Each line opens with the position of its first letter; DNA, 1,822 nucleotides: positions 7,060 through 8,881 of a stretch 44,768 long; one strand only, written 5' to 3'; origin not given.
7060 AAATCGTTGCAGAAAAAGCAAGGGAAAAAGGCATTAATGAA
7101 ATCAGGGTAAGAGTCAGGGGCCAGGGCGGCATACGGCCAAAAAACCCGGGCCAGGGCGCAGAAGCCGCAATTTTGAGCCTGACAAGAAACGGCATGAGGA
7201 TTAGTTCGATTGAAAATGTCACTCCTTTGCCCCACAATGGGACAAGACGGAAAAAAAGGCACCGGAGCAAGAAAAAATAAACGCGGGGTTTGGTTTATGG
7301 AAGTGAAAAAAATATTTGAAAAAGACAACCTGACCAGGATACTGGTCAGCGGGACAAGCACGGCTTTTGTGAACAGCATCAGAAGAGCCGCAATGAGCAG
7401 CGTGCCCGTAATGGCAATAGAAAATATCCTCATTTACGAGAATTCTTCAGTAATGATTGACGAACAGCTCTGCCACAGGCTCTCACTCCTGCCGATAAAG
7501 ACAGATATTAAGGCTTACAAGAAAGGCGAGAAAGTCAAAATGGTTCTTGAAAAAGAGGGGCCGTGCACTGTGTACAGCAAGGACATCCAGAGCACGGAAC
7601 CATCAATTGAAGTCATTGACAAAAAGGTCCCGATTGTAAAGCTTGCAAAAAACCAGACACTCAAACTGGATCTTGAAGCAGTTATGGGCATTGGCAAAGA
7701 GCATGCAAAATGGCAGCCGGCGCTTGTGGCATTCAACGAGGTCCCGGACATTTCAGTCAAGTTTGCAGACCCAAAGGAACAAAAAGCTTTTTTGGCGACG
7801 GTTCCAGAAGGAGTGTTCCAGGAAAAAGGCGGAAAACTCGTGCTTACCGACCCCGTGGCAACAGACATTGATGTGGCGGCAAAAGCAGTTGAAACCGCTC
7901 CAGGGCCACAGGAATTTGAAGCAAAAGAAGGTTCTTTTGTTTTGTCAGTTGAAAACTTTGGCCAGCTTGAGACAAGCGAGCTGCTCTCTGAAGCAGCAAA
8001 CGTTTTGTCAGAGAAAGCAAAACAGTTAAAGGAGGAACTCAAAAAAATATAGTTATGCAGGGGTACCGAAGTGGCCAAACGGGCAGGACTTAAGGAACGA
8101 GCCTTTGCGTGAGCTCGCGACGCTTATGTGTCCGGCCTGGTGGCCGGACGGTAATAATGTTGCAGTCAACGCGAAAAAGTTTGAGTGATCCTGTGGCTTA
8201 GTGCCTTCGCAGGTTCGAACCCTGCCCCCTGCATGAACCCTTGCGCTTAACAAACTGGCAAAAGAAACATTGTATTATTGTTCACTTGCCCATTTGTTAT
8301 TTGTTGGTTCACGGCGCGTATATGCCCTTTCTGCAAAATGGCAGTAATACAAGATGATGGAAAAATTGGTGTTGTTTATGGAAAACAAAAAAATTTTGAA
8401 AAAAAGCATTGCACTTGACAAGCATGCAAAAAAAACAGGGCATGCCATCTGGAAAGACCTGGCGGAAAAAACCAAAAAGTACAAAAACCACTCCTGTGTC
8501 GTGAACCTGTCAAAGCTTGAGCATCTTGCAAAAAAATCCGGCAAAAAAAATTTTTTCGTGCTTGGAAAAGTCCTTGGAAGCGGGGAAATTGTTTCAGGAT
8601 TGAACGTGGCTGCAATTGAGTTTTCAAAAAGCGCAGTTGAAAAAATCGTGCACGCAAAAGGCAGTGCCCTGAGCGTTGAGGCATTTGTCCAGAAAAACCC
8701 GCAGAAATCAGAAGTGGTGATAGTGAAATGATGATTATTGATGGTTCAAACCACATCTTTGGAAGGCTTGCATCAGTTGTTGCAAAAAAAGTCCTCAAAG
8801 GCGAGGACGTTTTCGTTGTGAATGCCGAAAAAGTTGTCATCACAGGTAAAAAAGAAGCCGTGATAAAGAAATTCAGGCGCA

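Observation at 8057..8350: tRNA-Leu(UAA) has a 93-nt BHB intron that carries a copy of the structured element, and a second copy lies just downstream of the 3' exon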

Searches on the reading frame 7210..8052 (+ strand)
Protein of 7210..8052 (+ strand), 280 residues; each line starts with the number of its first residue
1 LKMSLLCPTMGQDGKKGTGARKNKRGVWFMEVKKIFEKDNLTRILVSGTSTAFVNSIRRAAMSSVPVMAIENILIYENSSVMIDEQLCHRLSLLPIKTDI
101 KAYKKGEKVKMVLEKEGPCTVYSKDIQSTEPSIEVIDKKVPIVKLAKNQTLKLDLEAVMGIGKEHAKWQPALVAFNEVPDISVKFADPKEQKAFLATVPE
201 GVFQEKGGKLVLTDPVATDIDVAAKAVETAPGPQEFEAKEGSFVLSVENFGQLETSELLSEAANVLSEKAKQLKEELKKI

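Call 19: search_protein_families(library=pfam, proteins=[window:7210-8052:+])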
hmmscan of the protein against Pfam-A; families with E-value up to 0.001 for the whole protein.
window:7210-8052:+ (280 aa): 2 families
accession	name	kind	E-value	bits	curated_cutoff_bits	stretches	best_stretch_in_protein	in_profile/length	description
PF01000.31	RNA_pol_A_bac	-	1.6e-16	61.1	33.9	1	85-167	4-101/119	RNA polymerase Rpb3/RpoA insert domain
PF01193.29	RNA_pol_L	-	5.7e-12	45.6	24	1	44-269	2-73/74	RNA polymerase Rpb3/Rpb11 dimerisation domain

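Call 23: find_homologous_proteins(query=window:7297-8049:+)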
Query seq(251 aa) (251 aa): 518 proteins with E <= 0.001 among 1800 candidates; the best 120 are listed.
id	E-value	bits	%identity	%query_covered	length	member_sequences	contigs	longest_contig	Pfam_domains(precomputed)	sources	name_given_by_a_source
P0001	3.4e-145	500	94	100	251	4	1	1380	PF01000.32,PF01193.30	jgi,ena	-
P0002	8.3e-128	443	84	100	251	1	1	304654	PF01000.32,PF01193.30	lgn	-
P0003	2.3e-100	353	65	100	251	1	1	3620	PF01000.32,PF01193.30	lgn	-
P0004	2.1e-99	350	66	100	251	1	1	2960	PF01000.32,PF01193.30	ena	-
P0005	7.1e-94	332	60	100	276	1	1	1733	PF01000.32,PF01193.30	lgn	-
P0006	1.9e-93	330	61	100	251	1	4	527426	PF01000.32,PF01193.30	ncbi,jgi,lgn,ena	-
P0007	3.7e-91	323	61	100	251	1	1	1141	PF01000.32,PF01193.30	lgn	-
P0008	1.3e-86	308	65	100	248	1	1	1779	PF01000.32,PF01193.30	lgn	-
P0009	3.3e-80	287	53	100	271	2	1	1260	PF01000.32,PF01193.30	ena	-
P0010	1.2e-78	282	52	100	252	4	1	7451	PF01000.32,PF01193.30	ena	-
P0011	1.6e-78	282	52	100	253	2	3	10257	PF01000.32,PF01193.30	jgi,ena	-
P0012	2.2e-76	275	52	100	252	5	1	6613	PF01000.32,PF01193.30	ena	-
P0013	1.3e-74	269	51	100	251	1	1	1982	PF01000.32,PF01193.30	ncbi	-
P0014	5.0e-74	267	50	100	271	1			PF01000.32,PF01193.30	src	-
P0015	1.5e-72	262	53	91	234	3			PF01000.32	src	-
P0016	4.0e-72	261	51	100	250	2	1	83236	PF01000.32,PF01193.30,PF12838.13,PF13187.12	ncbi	ncbi:MAG: DNA-directed RNA polymerase subunit D [Candidatus Diapherotrites archaeon]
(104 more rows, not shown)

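Call 24: find_encoding_contigs(protein=P0002, flank=10000, max_places=2)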
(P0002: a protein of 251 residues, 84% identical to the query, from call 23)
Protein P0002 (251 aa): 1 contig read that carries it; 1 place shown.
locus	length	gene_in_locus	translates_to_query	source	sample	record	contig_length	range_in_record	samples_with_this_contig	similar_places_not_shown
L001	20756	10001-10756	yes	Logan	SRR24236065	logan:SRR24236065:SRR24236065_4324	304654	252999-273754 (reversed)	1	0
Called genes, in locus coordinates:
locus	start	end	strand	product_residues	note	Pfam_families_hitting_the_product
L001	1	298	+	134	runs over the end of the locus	PF16906:Ribosomal_L26, PF00467:KOW (weak)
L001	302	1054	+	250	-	PF00900:Ribosomal_S4e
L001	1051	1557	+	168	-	PF00281:Ribosomal_L5, PF00673:Ribosomal_L5_C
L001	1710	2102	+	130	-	PF00410:Ribosomal_S8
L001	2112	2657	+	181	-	PF00347:Ribosomal_L6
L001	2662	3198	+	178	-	PF01655:Ribosomal_L32e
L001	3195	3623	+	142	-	PF01280:Ribosomal_L19e, PF25476:Ribosomal_L19e_C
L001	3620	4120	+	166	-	PF00861:Ribosomal_L18p (weak), PF17144:Ribosomal_L5e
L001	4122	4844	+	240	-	PF00333:Ribosomal_S5, PF03719:Ribosomal_S5_C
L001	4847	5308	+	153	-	PF00327:Ribosomal_L30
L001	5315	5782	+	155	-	PF00828:Ribosomal_L27A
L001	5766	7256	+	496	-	PF10559:Plug_translocon, PF00344:SecY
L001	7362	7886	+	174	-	PF01956:EMC3_TMCO1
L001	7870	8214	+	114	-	PF01199:Ribosomal_L34e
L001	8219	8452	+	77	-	-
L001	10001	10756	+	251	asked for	PF01193:RNA_pol_L, PF01000:RNA_pol_A_bac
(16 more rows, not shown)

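Call 25: find_encoding_contigs(protein=P0006, flank=10000, max_places=2)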
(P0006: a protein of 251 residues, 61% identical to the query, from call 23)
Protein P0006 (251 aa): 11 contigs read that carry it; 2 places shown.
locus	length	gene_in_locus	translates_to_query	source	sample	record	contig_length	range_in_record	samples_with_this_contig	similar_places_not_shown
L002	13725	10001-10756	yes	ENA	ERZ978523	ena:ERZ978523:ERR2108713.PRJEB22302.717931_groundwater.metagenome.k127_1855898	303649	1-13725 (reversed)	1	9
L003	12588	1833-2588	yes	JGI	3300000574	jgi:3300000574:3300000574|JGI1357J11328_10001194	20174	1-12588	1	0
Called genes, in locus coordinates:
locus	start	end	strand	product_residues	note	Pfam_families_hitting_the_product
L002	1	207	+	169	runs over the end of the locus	PF16906:Ribosomal_L26, PF00467:KOW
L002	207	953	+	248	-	PF08071:RS4NT (weak), PF00900:Ribosomal_S4e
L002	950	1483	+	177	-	PF00281:Ribosomal_L5, PF00673:Ribosomal_L5_C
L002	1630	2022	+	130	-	PF00410:Ribosomal_S8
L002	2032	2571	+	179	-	PF00347:Ribosomal_L6 (weak)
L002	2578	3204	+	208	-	PF01655:Ribosomal_L32e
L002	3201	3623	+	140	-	PF01280:Ribosomal_L19e, PF25476:Ribosomal_L19e_C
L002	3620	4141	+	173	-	PF17144:Ribosomal_L5e, PF00861:Ribosomal_L18p, PF17144:Ribosomal_L5e (weak)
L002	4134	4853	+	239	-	PF00333:Ribosomal_S5, PF03719:Ribosomal_S5_C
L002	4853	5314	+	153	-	PF00327:Ribosomal_L30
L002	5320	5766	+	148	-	PF00828:Ribosomal_L27A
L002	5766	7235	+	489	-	PF00344:SecY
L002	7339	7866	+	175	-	PF01956:EMC3_TMCO1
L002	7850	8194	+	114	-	PF01199:Ribosomal_L34e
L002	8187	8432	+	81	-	-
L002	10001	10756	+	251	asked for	PF01193:RNA_pol_L, PF01000:RNA_pol_A_bac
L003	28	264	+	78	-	-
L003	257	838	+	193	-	PF00416:Ribosomal_S13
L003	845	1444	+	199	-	PF22421:SYY_C-terminal (weak), PF01479:S4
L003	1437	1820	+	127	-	PF00411:Ribosomal_S11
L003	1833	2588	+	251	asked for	PF01193:RNA_pol_L, PF01000:RNA_pol_A_bac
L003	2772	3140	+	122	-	PF17135:Ribosomal_L18 (weak), PF00828:Ribosomal_L27A (weak)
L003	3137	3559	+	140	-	PF00572:Ribosomal_L13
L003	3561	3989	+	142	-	PF00380:Ribosomal_S9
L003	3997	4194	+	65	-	PF01194:RNA_pol_N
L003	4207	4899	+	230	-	PF00318:Ribosomal_S2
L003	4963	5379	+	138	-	-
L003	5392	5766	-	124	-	PF01797:Y1_Tnp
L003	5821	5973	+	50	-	-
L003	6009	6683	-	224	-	PF00215:OMPdecase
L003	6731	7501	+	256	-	PF01145:Band_7, PF13421:Band_7_1 (weak)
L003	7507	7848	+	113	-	PF03144:GTP_EFTU_D2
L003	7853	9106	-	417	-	-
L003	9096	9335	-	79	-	-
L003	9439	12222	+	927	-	PF01935:DUF87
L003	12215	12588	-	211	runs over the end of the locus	-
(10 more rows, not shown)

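Call 26: find_encoding_contigs(protein=P0001, flank=3000, max_places=3)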
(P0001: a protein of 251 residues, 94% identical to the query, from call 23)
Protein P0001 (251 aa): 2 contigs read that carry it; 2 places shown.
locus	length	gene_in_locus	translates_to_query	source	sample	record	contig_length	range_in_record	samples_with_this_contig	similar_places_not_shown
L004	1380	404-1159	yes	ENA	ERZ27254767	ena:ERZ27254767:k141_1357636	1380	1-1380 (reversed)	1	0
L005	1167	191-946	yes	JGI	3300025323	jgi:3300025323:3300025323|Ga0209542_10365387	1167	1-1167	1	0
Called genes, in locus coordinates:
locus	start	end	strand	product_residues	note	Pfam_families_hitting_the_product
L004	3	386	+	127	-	?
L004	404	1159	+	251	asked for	PF01193:RNA_pol_L, PF01000:RNA_pol_A_bac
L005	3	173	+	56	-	?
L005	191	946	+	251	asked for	PF01193:RNA_pol_L, PF01000:RNA_pol_A_bac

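Call 79: find_encoding_contigs(protein=P0016, flank=10000, max_places=1)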
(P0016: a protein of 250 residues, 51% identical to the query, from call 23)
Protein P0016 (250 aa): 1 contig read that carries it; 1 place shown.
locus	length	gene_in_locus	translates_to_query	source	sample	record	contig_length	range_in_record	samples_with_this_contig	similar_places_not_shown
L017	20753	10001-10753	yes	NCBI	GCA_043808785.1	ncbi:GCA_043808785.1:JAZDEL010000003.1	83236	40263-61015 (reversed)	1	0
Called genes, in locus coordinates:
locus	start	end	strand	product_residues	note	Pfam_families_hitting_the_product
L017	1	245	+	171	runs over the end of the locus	PF00281:Ribosomal_L5, PF00673:Ribosomal_L5_C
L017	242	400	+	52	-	PF00253:Ribosomal_S14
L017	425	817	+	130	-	PF00410:Ribosomal_S8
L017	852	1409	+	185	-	PF00347:Ribosomal_L6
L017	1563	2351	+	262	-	PF01655:Ribosomal_L32e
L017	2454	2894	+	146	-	PF01280:Ribosomal_L19e, PF25476:Ribosomal_L19e_C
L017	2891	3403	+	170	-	PF17144:Ribosomal_L5e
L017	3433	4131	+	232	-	PF00333:Ribosomal_S5, PF03719:Ribosomal_S5_C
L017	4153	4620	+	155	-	PF00327:Ribosomal_L30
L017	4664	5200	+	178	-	PF00828:Ribosomal_L27A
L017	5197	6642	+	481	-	PF10559:Plug_translocon (weak), PF00344:SecY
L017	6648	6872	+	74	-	-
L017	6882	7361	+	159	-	PF01956:EMC3_TMCO1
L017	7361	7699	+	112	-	PF01199:Ribosomal_L34e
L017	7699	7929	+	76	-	-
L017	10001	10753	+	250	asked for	PF01193:RNA_pol_L, PF01000:RNA_pol_A_bac, PF12838:Fer4_7 (faint), PF13187:Fer4_9 (faint)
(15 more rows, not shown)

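Call 80: find_encoding_contigs(protein=P0011, flank=10000, max_places=1)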
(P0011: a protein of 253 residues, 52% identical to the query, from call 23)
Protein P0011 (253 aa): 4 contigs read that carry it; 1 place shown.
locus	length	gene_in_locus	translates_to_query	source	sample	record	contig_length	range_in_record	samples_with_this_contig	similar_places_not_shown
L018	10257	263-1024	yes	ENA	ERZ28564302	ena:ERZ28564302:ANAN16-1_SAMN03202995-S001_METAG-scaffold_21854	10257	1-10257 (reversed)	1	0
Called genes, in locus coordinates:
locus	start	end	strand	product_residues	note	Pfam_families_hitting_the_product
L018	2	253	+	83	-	?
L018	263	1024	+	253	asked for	PF01193:RNA_pol_L, PF01000:RNA_pol_A_bac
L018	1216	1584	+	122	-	PF17135:Ribosomal_L18, PF00828:Ribosomal_L27A (weak)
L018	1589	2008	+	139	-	PF00572:Ribosomal_L13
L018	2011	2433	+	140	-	PF00380:Ribosomal_S9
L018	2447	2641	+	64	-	PF01194:RNA_pol_N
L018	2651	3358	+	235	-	PF00318:Ribosomal_S2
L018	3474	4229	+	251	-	PF01978:TrmB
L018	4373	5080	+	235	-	-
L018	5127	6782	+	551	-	PF00749:tRNA-synt_1c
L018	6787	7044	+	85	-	-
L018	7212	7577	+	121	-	PF01248:Ribosomal_L7Ae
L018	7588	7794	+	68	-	PF01200:Ribosomal_S28e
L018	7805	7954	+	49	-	PF01246:Ribosomal_L24e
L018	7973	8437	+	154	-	PF00334:NDK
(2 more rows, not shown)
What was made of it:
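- On Canonical archaeal BHB tRNA intron: The gene sits in a conserved position between rpoD and the L18e gene in all relatives (calls 24-26, 79, 80).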

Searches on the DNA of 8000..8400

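Call 16: search_rna_families(source=window, start=8000, end=8400, threshold=evalue, max_evalue=10, show_alignments=3)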
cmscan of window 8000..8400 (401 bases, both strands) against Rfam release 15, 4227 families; matches with E-value up to 10: 7.
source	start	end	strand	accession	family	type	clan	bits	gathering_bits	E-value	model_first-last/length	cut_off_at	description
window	8248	8299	-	RF03879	mir-2831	Gene; miRNA;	-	18.2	90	0.61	1-75/75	no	mir-2831 microRNA precursor family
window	8130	8149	-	RF01322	CRISPR-DR9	Gene; CRISPR;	-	16.2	45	0.87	6-25/37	no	CRISPR RNA direct repeat element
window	8130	8225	+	RF01852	tRNA-Sec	Gene; tRNA;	CL00001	16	47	1.8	1-91/91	no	Selenocysteine transfer RNA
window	8363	8392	+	RF02519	ToxI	Gene; antitoxin;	-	15.4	50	3.5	1-34/34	no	ToxI antitoxin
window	8162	8234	-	RF04354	Plastid-ycf2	Cis-reg;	-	14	65.7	5.4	1-75/75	no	Plastid-ycf2 5UTR RNA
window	8302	8400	+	RF02103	DLEU1_1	Gene; lncRNA;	-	12.5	30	4.8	1-106/190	3'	Deleted in lymphocytic leukemia 1 conserved region 1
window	8130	8149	-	RF01519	CC0196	Gene; sRNA;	-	11.1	35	6.7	35-54/58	no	Caulobacter sRNA CC0196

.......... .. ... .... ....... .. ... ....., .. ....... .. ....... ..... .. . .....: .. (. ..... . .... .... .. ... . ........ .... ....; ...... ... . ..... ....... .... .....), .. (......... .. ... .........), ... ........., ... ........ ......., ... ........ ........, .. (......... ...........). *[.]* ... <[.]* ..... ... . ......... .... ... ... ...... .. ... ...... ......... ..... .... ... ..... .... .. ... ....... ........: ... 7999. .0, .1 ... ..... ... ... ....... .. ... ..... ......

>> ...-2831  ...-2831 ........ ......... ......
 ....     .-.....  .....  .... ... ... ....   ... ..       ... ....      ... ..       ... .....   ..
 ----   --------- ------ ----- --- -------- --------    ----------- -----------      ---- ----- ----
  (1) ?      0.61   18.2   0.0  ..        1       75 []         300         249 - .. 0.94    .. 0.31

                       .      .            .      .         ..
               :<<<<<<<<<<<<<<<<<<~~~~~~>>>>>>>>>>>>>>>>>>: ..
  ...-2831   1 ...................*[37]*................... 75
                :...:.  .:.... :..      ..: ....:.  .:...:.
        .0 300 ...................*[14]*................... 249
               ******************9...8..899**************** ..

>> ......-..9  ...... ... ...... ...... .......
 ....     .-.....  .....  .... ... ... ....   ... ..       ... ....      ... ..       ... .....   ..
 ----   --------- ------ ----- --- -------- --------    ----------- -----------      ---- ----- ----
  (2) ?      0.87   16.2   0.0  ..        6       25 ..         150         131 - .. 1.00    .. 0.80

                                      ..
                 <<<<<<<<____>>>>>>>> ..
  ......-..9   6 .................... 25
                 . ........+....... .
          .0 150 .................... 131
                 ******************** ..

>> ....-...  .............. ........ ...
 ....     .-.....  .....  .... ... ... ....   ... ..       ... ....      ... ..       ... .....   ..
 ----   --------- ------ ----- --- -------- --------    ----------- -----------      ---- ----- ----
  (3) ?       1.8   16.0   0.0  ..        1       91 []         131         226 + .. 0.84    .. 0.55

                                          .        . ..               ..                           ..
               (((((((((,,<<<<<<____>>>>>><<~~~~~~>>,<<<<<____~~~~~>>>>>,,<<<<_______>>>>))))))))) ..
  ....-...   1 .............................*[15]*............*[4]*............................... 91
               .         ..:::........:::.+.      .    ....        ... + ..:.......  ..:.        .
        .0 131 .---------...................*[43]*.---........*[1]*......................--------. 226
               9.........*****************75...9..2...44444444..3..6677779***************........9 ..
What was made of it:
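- No Rfam ribozyme or riboswitch model matches, even at E<=10 on a 400-nt query (call 16).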

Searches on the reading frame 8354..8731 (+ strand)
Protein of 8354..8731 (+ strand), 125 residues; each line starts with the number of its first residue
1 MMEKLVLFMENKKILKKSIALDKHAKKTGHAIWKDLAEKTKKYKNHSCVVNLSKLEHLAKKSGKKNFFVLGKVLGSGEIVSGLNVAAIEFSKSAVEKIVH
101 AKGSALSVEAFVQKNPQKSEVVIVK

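Call 18: find_encoding_contigs(protein=window:8354-8731:+, flank=3000, max_places=10)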
Protein window:8354-8731:+ (125 aa): no gene with exactly this product is on record in the collection.
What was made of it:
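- Tried and rejected: The exact-protein look-up for the window's L18e protein found nothing (call 18).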

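Call 19: search_protein_families(library=pfam, proteins=[window:8354-8731:+])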
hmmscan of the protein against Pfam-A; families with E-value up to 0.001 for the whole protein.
window:8354-8731:+ (125 aa): 2 families
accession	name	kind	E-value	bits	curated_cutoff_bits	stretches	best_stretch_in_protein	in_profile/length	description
PF00828.25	Ribosomal_L27A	-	6.7e-07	30.1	21.5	1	46-105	18-71/72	Ribosomal proteins 50S-L15, 50S-L18e, 60S-L27A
PF17135.9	Ribosomal_L18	-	1.4e-05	25.1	28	1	37-124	48-139/188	Ribosomal protein 60S L18 and 50S L18e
